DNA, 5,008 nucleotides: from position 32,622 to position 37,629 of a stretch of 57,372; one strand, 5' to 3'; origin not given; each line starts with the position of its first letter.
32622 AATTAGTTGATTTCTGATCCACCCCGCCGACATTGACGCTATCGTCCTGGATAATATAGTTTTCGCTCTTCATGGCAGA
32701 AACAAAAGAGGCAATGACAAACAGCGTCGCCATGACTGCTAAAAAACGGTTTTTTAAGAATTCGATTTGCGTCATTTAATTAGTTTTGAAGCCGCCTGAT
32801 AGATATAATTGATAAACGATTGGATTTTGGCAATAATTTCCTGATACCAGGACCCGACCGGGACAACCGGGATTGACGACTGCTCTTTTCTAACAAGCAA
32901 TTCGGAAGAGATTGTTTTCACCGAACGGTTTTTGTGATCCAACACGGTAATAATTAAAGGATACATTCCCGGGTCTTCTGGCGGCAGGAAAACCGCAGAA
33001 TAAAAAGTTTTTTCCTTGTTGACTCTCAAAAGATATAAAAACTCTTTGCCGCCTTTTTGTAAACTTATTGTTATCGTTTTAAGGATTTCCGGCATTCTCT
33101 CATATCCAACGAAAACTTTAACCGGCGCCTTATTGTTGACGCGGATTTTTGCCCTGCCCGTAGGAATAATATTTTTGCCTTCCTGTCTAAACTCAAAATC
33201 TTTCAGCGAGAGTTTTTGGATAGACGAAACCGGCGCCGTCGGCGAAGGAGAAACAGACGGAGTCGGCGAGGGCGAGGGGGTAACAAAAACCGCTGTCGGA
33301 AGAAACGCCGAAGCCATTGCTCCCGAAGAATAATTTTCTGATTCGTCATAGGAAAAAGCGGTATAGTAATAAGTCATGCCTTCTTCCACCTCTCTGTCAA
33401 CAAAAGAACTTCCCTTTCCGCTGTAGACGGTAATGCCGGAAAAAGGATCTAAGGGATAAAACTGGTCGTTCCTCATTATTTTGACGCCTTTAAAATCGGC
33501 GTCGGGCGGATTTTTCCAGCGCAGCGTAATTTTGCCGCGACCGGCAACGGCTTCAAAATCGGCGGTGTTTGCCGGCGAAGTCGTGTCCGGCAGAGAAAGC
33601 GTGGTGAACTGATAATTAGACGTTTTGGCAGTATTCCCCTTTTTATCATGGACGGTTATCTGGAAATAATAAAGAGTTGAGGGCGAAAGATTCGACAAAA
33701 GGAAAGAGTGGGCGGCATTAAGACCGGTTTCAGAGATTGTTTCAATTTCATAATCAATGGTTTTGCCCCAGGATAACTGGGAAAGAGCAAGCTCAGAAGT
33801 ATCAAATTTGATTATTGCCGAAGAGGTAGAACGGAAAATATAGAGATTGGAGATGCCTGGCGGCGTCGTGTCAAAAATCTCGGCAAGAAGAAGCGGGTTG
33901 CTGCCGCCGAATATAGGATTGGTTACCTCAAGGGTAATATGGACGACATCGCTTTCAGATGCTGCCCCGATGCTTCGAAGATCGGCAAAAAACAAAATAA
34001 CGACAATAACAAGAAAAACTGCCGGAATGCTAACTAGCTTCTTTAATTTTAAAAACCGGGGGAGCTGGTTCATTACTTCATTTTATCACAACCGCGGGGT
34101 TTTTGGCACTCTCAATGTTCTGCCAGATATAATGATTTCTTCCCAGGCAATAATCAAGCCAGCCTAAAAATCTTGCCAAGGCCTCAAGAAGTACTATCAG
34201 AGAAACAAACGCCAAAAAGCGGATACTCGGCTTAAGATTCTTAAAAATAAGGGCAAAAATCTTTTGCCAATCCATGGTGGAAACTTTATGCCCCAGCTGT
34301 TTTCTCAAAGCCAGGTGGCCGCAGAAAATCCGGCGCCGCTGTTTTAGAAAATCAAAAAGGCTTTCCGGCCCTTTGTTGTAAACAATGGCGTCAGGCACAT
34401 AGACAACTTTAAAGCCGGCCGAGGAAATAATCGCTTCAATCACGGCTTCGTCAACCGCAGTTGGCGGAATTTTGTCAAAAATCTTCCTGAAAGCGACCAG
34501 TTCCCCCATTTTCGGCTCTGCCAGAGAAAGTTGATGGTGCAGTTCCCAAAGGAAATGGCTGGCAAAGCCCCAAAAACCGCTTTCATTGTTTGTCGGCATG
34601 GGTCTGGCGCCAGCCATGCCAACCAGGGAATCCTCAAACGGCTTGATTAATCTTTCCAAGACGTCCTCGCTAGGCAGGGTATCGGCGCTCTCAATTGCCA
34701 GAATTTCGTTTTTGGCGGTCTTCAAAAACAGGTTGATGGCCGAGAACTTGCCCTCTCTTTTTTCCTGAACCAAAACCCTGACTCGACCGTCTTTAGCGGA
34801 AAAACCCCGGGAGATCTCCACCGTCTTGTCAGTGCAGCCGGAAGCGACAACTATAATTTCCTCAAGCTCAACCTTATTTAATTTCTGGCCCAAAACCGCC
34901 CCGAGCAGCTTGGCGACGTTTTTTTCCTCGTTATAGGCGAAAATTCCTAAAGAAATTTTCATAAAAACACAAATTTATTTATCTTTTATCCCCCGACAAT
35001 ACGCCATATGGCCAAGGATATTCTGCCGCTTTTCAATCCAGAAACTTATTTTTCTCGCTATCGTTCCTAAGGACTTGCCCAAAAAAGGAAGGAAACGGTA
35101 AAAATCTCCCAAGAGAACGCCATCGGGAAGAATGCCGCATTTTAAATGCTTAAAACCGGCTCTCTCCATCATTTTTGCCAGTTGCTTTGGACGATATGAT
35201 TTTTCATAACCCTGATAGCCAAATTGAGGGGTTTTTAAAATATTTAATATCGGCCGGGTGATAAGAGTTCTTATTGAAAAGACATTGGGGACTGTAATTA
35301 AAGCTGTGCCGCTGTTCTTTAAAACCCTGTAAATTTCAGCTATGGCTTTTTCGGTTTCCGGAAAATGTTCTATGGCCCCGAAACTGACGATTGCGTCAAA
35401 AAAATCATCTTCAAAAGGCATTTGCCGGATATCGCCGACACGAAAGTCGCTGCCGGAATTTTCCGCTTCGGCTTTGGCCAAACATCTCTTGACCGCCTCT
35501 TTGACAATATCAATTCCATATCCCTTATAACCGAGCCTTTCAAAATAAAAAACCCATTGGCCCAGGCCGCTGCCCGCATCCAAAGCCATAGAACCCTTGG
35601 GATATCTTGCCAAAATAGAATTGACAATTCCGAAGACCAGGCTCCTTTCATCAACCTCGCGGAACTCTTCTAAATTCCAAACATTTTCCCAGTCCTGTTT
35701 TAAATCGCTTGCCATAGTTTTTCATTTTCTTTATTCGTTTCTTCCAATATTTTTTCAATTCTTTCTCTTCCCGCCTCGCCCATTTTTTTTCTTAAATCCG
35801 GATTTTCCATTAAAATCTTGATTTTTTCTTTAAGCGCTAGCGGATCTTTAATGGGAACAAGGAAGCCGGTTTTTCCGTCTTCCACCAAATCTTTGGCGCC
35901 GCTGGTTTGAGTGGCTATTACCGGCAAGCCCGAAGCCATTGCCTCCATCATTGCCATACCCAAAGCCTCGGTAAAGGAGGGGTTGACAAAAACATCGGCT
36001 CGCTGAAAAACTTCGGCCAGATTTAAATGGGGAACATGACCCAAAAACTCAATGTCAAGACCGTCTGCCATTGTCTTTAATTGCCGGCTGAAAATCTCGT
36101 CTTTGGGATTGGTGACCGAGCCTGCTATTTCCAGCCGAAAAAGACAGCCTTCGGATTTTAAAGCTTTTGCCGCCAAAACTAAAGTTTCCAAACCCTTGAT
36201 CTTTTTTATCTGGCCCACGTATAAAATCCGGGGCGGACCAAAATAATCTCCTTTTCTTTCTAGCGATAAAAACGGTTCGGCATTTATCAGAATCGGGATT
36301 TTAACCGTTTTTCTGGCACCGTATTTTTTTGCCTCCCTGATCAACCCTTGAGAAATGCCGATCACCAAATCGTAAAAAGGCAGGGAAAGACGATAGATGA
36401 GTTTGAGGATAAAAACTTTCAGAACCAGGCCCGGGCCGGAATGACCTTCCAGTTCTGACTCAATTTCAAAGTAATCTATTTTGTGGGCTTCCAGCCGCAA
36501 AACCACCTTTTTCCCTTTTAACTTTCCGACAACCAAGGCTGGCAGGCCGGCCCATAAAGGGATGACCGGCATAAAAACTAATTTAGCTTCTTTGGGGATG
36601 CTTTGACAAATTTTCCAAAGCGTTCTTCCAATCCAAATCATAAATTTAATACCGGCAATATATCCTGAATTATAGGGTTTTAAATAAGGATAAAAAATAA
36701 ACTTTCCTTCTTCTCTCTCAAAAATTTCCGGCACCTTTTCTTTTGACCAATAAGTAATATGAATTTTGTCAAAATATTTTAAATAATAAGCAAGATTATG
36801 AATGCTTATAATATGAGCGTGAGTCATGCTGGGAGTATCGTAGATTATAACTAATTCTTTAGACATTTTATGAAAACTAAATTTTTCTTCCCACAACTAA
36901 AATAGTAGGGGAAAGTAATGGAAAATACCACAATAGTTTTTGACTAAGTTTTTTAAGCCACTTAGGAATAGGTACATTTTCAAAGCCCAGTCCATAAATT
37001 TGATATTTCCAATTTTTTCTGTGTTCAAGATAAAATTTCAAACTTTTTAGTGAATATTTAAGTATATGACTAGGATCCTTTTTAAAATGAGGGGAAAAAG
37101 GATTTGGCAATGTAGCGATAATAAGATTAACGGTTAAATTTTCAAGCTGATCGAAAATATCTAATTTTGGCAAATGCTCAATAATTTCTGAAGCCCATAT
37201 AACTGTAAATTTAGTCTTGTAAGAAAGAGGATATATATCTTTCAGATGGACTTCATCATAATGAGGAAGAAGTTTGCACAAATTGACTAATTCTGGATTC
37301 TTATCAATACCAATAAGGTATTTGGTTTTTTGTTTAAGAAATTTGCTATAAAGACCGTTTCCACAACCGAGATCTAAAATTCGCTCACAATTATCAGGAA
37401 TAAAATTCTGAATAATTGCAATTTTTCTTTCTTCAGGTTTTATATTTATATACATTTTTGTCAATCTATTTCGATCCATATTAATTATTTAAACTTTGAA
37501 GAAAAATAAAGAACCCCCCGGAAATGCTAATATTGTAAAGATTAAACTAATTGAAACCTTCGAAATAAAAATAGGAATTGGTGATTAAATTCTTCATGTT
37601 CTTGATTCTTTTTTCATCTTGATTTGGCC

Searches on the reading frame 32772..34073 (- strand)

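Call 7: search_protein_families(library=pfam, proteins=[window:32772-34073:-], max_evalue=0.01)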
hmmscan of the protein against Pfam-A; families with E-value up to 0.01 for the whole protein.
window:32772-34073:- (433 aa): 4 families
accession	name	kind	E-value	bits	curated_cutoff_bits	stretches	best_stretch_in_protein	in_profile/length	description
PF16656.11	Pur_ac_phosph_N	-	0.0001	23.2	30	1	84-158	26-93/93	Purple acid Phosphatase, N-terminal domain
PF00041.27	fn3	-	0.00014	22.4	25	1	106-152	30-78/84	Fibronectin type III domain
PF25059.1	FN3_DSCAM-DSCAML_C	-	0.00085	20.1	39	1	119-161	42-82/89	DSCAM/DSCAML C-terminal Fn3-like domain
PF24893.1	DUF7743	-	0.0016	18.6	27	0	67-157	2-96/120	Domain of unknown function (DUF7743)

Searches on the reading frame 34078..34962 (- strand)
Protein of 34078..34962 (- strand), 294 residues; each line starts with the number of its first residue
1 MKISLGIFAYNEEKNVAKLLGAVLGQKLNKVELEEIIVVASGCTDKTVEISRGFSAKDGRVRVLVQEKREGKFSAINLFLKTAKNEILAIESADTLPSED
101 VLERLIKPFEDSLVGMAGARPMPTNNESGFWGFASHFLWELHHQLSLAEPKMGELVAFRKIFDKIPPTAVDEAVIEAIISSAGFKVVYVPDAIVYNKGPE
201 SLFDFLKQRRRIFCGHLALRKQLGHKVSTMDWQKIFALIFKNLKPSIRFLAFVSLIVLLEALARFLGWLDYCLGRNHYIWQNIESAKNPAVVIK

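Call 7: search_protein_families(library=pfam, proteins=[window:34078-34962:-], max_evalue=0.01)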
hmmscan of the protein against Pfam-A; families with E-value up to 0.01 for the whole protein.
window:34078-34962:- (294 aa): 4 families
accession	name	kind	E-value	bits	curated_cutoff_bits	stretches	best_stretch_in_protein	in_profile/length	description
PF00535.33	Glycos_transf_2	-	3.6e-23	82.8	23.3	1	4-148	1-136/168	Glycosyl transferase family 2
PF13641.12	Glyco_tranf_2_3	-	3.1e-14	54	27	1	4-214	4-229/230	Glycosyltransferase like family 2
PF13632.12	Glyco_trans_2_3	-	1.1e-07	32.3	27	1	179-256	106-180/198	Glycosyl transferase family group 2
PF13506.12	Glyco_transf_21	-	0.0037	17.2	21.7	0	72-148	18-93/174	Glycosyl transferase family 21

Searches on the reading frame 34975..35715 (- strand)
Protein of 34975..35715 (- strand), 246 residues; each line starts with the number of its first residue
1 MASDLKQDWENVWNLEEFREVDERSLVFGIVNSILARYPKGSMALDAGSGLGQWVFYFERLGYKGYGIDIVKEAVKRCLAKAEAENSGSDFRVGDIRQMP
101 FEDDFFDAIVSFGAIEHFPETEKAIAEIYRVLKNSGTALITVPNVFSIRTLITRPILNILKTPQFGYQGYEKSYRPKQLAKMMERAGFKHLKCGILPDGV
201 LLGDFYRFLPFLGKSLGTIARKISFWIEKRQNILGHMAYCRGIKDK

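Call 7: search_protein_families(library=pfam, proteins=[window:34975-35715:-], max_evalue=0.01)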
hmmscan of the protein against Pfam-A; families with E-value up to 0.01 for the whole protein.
window:34975-35715:- (246 aa): 8 families
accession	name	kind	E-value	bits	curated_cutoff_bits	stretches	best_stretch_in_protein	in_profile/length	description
PF08241.18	Methyltransf_11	-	1.3e-23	83.9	21.2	1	45-140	1-95/95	Methyltransferase domain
PF13649.12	Methyltransf_25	-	9.1e-20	71.6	27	1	45-136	2-97/97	Methyltransferase domain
PF13847.12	Methyltransf_31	-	1e-16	61.3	27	1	41-144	4-113/145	Methyltransferase domain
PF13489.12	Methyltransf_23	-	1.3e-16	61.2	27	1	29-189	11-160/164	Methyltransferase domain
PF08242.18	Methyltransf_12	-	3.1e-10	41.1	30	1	45-137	1-97/98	Methyltransferase domain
PF01209.24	Ubie_methyltran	-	8.9e-10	38.7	20.1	1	40-139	47-150/233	ubiE/COQ5 methyltransferase family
PF07021.18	MetW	-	1.4e-05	25.2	21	1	34-145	7-112/193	Methionine biosynthesis protein MetW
PF02353.26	CMAS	-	2.3e-05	24.3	27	1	40-140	62-164/273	Mycolic acid cyclopropane synthetase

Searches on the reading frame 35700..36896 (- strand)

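Call 7: search_protein_families(library=pfam, proteins=[window:35700-36896:-], max_evalue=0.01)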
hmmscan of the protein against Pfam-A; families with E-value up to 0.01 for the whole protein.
window:35700-36896:- (398 aa): 4 families
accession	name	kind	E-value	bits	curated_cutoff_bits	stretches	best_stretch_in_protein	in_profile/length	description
PF00534.26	Glycos_transf_1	-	4.5e-37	127.7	26.4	1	220-379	14-172/172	Glycosyl transferases group 1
PF13692.12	Glyco_trans_1_4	-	1.1e-32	113.7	27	1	222-365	2-142/142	Glycosyl transferases group 1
PF13524.12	Glyco_trans_1_2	-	4.9e-14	52.9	25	1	251-381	15-130/144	Glycosyl transferase-like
PF20706.3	GT4-conflict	-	8.5e-12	45.2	26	1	176-341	148-323/385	Family 4 Glycosyltransferase in conflict systems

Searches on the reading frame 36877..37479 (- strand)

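Call 7: search_protein_families(library=pfam, proteins=[window:36877-37479:-], max_evalue=0.01)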
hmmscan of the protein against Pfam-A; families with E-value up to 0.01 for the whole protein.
window:36877-37479:- (200 aa): 7 families
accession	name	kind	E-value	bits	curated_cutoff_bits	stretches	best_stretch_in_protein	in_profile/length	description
PF08241.18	Methyltransf_11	-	9.8e-08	33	21.2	1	35-106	1-76/95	Methyltransferase domain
PF13649.12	Methyltransf_25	-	1.1e-07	32.8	27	1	34-109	1-83/97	Methyltransferase domain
PF13489.12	Methyltransf_23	-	3.9e-07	30.4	27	1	29-106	21-97/164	Methyltransferase domain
PF08242.18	Methyltransf_12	-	3.4e-06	28.1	30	1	35-114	1-87/98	Methyltransferase domain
PF13847.12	Methyltransf_31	-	5.1e-06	26.7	27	1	32-107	5-91/145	Methyltransferase domain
PF07021.18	MetW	-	0.00027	21.1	21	1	20-68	4-52/193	Methionine biosynthesis protein MetW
PF05175.20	MTS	-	0.0077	16.3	23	0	25-68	26-71/170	Methyltransferase small domain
